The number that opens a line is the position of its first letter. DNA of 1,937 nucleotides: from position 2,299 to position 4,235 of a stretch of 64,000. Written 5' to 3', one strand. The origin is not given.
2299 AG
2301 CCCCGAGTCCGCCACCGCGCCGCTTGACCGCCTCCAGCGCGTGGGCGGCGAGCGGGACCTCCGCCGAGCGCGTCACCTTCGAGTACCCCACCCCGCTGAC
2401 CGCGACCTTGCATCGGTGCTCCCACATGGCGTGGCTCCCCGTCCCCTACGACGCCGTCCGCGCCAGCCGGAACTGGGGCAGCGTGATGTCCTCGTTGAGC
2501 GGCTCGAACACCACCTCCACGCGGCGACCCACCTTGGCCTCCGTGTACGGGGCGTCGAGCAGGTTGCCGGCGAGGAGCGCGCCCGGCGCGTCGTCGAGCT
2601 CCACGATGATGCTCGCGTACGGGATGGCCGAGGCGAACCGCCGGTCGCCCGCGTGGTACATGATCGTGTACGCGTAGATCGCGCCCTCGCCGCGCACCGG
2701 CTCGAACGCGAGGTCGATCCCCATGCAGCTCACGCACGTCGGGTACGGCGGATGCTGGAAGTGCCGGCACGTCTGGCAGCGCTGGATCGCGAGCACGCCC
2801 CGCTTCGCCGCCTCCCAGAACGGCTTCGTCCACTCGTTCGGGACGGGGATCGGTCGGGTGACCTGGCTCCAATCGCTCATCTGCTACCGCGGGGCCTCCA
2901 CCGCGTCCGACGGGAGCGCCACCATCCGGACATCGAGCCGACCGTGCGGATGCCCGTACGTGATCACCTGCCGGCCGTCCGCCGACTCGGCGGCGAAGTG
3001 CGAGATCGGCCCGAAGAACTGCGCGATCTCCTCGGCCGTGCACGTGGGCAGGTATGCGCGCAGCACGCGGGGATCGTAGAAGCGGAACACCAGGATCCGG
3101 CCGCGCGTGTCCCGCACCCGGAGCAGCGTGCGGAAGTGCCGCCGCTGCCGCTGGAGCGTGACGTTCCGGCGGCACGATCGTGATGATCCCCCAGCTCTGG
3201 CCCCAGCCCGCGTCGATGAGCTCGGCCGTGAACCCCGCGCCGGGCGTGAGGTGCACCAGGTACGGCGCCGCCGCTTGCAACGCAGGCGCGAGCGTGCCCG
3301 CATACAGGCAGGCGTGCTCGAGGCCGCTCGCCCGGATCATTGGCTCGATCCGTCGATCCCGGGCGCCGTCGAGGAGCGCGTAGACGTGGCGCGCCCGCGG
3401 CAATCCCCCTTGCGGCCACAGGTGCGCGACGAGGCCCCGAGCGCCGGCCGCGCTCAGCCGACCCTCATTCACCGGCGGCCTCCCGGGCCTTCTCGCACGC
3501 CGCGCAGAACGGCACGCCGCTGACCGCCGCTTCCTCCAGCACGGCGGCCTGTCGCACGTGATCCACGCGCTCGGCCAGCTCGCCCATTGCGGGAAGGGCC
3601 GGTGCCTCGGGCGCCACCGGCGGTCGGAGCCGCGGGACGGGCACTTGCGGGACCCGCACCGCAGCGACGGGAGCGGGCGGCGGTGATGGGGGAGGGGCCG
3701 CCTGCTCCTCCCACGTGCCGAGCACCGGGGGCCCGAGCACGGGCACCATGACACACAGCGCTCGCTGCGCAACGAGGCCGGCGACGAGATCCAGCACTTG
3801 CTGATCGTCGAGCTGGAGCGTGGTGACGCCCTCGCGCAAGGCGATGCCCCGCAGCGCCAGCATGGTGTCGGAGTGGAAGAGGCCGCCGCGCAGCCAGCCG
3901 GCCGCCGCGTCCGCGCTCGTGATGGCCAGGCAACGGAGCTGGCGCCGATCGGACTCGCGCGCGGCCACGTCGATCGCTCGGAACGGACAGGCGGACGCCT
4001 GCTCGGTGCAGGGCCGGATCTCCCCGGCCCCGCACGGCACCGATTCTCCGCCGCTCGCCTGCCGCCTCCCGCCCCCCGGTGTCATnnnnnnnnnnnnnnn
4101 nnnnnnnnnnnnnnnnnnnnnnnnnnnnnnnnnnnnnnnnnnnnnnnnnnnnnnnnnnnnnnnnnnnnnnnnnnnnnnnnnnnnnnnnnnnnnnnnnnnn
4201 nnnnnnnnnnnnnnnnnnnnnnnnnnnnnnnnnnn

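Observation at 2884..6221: Five translationally coupled genes (HEFGH metallopeptidase, lipoprotein, DUF4123-like chaperone, two unknowns) inserted in a catabolic operon with no T6SS core nearby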

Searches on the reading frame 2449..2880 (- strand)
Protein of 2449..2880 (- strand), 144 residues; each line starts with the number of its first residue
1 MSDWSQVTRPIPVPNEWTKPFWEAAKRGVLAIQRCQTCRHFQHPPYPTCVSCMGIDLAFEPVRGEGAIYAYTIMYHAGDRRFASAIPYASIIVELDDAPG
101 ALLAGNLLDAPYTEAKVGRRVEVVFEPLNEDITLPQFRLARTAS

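Call 46: search_protein_families(library=ncbifam, max_evalue=0.1, proteins=[window:2449-2880:-])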
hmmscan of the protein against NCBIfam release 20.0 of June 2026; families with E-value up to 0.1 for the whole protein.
window:2449-2880:- (144 aa): 1 family
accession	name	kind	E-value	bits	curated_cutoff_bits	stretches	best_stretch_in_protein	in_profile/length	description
NF053627.1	BnzsclthlBbsAGT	equivalog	9.5e-05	22.4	250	1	29-128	35-128/145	benzoylsuccinyl-CoA thiolase subunit BbsA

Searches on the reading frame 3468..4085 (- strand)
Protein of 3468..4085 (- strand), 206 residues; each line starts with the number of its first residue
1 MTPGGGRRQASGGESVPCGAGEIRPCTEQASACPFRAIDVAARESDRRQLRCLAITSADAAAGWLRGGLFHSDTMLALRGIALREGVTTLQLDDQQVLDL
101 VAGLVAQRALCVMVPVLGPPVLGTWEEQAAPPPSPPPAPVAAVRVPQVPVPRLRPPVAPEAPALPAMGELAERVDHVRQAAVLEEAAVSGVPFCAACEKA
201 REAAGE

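Call 7: search_protein_families(library=pfam, max_evalue=1, proteins=[window:3468-4085:-])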
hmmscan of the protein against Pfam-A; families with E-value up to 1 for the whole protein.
seq(206 aa): 0 families

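Call 22: find_homologous_proteins(query=window:3468-4085:-, max_evalue=0.01)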
Query seq(206 aa) (206 aa): 1 proteins with E <= 0.01 among 3672 candidates.
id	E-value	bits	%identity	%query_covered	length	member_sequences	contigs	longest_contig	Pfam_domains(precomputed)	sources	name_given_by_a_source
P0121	3.1e-125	433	100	100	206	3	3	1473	-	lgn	-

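Call 28: find_encoding_contigs(protein=P0121, flank=10000, max_places=5)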
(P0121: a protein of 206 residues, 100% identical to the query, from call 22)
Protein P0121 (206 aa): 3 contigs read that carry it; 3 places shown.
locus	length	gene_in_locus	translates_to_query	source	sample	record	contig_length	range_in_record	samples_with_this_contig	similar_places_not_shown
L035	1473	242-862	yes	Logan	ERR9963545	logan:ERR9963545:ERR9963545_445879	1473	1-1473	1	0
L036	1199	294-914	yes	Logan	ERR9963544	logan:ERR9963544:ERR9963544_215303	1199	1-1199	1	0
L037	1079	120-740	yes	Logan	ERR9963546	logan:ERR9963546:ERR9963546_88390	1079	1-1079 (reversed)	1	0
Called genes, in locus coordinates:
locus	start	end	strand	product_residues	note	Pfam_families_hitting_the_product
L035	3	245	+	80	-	?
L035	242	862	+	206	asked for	-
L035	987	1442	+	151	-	PF13503:DUF4123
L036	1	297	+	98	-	?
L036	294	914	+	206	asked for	-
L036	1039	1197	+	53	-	?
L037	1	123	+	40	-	?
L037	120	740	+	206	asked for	-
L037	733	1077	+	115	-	?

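Call 46: search_protein_families(library=ncbifam, max_evalue=0.1, proteins=[window:3468-4085:-])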
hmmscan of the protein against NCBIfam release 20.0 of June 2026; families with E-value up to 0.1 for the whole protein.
window:3468-4085:- (206 aa): 0 families

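Call 67: search_protein_representatives(protein=window:3468-4085:-)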
Query: 206 residues. Proteins with E-value up to 0.001 (for the whole library): 141; up to 1e-10: 30; up to 1e-30: 1. The best 141 are listed.
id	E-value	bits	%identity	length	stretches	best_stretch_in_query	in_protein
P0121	9.9e-126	433.4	100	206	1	1-206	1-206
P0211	7.0e-29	117.2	45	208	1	14-203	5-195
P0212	2.2e-26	109.1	44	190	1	18-204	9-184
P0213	3.5e-25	105.1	43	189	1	12-202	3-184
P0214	2.7e-23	98.9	39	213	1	15-203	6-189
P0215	7.5e-23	97.5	39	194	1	19-201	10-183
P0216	9.4e-22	93.9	35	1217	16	27-78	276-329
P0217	4.1e-20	88.5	47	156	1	65-202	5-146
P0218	1.1e-19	87.1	42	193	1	19-202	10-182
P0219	3.4e-19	85.6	37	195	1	22-203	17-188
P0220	3.5e-19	85.5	37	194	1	19-203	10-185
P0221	7.7e-19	84.4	39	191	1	24-205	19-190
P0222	2.7e-18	82.6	40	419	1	21-202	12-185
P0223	5.4e-18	81.6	39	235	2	19-202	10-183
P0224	1.6e-17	80.1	35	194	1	19-202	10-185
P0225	4.3e-16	75.4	36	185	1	18-203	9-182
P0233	2.1e-13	66.7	39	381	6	58-203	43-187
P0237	2.3e-11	60.0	38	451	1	22-166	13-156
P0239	5.2e-11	58.8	44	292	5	168-201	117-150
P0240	5.5e-10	55.5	45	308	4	157-203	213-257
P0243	3.4e-09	52.9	40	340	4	130-195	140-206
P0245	8.1e-09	51.7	43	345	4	141-201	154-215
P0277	4.5e-06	42.7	33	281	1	22-139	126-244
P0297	3.7e-05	39.7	36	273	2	128-203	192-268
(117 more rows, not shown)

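Call 69: search_protein_families(library=pfam, alignment_id=A3, max_evalue=0.01)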
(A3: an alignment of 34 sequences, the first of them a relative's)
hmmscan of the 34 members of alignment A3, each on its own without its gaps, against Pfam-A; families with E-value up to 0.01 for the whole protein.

A. member 1, P0121 (206 aa): 0 families

B. families by the number of members that match (of 34 scanned): 0 families

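Call 70: search_protein_families(library=pfam, proteins=[P0216, P0222, P0233, P0237, P0239, P0240, P0243, P0245, P0277, P0297], max_evalue=0.01)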
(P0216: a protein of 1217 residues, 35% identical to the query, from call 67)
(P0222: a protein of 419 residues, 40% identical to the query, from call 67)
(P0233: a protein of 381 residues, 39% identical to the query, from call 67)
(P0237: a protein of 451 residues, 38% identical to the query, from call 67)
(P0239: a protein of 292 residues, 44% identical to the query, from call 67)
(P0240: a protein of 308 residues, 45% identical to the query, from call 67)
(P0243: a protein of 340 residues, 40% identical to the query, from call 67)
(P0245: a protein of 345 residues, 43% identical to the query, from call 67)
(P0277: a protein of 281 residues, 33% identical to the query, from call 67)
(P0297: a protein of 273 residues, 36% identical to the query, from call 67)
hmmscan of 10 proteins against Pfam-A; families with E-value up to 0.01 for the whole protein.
P0216 (1217 aa): 1 family
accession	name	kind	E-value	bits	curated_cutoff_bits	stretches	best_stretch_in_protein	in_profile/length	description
PF17767.7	NAPRTase_N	-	2.6e-27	96.1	32.6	0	943-995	54-107/125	Nicotinate phosphoribosyltransferase (NAPRTase) N-terminal domain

P0222 (419 aa): 0 families

P0233 (381 aa): 0 families

P0237 (451 aa): 1 family
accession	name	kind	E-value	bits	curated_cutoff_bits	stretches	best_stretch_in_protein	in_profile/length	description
PF13620.12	CarboxypepD_reg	-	0.0007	20.3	32.3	1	205-250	5-52/82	Carboxypeptidase regulatory-like domain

P0239 (292 aa): 2 families
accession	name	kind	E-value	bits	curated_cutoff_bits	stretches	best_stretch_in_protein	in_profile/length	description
PF06463.18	Mob_synth_C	-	2.7e-08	34.3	37.4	0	232-246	69-83/128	Molybdenum Cofactor Synthesis C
PF07496.21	zf-CW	-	0.0011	19.3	27.5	0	235-256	5-27/47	CW-type Zinc Finger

P0240 (308 aa): 1 family
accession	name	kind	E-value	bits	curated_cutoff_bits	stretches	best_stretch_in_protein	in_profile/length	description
PF22082.2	TtuA_LIM_N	-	0.00048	20.6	27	0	190-201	13-24/26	2-thiouridine synthetase TtuA, N-terminal LIM domain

P0243 (340 aa): 0 families

P0245 (345 aa): 2 families
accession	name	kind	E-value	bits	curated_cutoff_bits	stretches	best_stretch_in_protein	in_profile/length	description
PF02591.20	Zn_ribbon_9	-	0.00074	20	29.1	0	322-334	18-29/33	C4-type zinc ribbon domain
PF15193.11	FAM24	-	0.0054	18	27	0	126-153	25-52/69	FAM24 family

P0277 (281 aa): 0 families

P0297 (273 aa): 0 families

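Call 71: find_encoding_contigs(protein=P0211, flank=8000, max_places=3)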
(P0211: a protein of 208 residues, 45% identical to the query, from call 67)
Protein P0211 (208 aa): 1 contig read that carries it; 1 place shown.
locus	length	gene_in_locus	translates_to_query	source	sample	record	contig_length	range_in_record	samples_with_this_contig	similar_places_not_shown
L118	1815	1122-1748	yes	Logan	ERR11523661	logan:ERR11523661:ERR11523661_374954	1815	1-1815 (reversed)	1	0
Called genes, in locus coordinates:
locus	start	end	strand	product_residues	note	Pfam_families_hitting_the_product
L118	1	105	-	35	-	?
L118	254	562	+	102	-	-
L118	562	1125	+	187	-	PF13503:DUF4123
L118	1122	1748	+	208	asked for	-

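Call 74: find_encoding_contigs(protein=P0222, flank=8000, max_places=3)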
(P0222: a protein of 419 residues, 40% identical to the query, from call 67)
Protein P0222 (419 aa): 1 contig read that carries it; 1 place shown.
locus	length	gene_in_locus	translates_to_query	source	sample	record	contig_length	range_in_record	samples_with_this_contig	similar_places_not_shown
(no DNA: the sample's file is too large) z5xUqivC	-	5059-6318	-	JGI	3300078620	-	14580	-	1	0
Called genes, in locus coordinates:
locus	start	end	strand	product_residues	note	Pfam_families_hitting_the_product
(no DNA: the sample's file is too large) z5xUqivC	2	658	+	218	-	?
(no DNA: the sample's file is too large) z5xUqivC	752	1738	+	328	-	PF01471:PG_binding_1 (weak)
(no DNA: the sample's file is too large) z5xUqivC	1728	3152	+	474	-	-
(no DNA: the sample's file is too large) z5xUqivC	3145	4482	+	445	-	-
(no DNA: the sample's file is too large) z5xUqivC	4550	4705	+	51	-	-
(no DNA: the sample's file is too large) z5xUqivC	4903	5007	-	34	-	-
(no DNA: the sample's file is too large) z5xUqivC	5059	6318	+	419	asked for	-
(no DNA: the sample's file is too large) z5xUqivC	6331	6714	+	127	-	-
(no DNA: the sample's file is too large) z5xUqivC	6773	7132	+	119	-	-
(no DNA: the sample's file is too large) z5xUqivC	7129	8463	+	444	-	-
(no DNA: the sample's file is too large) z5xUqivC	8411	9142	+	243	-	-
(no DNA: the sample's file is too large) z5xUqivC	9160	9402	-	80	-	-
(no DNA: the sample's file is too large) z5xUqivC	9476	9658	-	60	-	-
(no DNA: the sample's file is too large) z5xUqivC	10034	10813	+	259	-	PF01471:PG_binding_1 (weak)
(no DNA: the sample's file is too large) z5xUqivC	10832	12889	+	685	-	PF01476:LysM (weak)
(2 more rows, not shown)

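Call 75: find_encoding_contigs(protein=P0214, flank=8000, max_places=3)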
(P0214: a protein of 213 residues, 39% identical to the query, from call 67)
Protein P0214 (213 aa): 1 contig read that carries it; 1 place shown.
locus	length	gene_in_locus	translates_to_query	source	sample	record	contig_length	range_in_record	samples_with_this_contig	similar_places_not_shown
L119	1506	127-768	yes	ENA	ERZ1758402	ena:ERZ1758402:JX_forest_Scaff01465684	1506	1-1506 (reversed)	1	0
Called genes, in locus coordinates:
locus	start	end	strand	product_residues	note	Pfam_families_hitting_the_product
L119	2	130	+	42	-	?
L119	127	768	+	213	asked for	-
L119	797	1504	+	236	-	?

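Call 103: list_cluster_members(proteins=[P0212, P0213, P0215, P0218, P0219, P0220, P0221, P0224, P0225, P0233])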
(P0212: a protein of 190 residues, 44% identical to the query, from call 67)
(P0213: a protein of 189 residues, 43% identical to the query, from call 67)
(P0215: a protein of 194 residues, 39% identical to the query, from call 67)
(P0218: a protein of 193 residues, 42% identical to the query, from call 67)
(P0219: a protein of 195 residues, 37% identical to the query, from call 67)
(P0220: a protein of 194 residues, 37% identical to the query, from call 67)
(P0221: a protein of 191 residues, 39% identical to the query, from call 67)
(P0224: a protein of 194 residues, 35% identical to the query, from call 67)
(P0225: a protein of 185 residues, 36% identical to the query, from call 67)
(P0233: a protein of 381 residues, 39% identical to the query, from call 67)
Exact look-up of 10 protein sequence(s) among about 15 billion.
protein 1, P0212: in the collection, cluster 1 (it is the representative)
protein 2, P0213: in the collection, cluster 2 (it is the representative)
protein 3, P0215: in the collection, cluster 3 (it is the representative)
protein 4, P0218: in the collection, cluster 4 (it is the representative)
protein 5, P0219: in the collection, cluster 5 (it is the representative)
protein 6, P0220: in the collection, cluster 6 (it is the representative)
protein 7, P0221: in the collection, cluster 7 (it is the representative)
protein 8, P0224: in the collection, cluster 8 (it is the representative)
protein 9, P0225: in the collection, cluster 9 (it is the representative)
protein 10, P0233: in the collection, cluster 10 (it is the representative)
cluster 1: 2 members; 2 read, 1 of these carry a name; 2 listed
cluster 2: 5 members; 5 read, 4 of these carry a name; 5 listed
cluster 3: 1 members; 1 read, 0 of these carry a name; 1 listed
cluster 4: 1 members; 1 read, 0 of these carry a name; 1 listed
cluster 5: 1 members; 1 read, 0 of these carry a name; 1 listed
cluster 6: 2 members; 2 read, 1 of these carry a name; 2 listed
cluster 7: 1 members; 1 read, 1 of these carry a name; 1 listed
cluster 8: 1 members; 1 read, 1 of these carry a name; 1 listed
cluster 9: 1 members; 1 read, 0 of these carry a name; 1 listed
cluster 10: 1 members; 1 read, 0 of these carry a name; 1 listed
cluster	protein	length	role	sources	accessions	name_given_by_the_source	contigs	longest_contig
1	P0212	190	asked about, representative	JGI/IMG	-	hypothetical protein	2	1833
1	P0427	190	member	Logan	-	-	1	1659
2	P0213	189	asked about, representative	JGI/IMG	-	hypothetical protein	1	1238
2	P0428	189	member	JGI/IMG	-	hypothetical protein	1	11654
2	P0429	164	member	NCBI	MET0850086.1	MAG: hypothetical protein ABW020_03060 [Candidatus Rokuibacteriota bacterium]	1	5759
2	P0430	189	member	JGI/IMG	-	hypothetical protein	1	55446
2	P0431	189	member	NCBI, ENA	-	-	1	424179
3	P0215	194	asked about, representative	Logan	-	-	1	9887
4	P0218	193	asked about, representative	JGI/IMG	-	-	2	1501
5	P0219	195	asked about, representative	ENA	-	-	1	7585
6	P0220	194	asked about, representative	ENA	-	-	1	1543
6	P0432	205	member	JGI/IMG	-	hypothetical protein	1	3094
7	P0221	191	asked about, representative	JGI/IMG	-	hypothetical protein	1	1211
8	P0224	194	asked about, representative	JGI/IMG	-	hypothetical protein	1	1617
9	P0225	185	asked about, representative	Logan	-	-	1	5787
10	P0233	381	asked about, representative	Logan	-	-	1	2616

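Call 104: find_encoding_contigs(protein=P0430, flank=10000, max_places=2)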
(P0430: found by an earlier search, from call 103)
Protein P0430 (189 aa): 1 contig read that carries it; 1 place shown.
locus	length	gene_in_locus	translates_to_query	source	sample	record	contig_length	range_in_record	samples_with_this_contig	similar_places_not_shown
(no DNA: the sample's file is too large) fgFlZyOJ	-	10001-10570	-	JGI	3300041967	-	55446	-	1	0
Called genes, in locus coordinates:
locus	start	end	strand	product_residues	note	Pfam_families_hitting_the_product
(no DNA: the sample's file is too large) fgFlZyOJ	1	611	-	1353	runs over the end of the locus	PF13401:AAA_22 (weak)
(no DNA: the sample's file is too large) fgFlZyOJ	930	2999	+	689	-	PF00535:Glycos_transf_2, PF13641:Glyco_tranf_2_3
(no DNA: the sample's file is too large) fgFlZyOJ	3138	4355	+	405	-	PF02515:CoA_transf_3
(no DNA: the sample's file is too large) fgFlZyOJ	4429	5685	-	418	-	PF13433:Peripla_BP_5, PF13458:Peripla_BP_6, PF01094:ANF_receptor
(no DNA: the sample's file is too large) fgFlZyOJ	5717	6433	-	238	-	PF00005:ABC_tran, PF13304:AAA_21 (faint)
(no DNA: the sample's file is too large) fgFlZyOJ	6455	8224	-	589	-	PF02653:BPD_transp_2, PF00005:ABC_tran, PF12399:BCA_ABC_TP_C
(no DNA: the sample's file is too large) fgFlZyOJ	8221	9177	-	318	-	PF02653:BPD_transp_2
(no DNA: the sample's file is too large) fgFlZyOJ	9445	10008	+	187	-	PF13503:DUF4123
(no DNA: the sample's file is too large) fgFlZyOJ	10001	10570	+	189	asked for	-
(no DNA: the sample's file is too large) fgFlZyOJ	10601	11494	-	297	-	PF14539:DUF4442 (weak), PF13622:4HBT_3, PF03061:4HBT (weak)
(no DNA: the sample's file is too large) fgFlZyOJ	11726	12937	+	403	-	PF13091:PLDc_2, PF00614:PLDc (weak)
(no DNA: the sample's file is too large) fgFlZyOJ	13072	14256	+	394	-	PF00266:Aminotran_5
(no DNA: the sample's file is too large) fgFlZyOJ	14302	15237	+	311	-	-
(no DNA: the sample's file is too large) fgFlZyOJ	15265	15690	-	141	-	PF01243:PNPOx_N, PF12900:Pyridox_ox_2 (weak)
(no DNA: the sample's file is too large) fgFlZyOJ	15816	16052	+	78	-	-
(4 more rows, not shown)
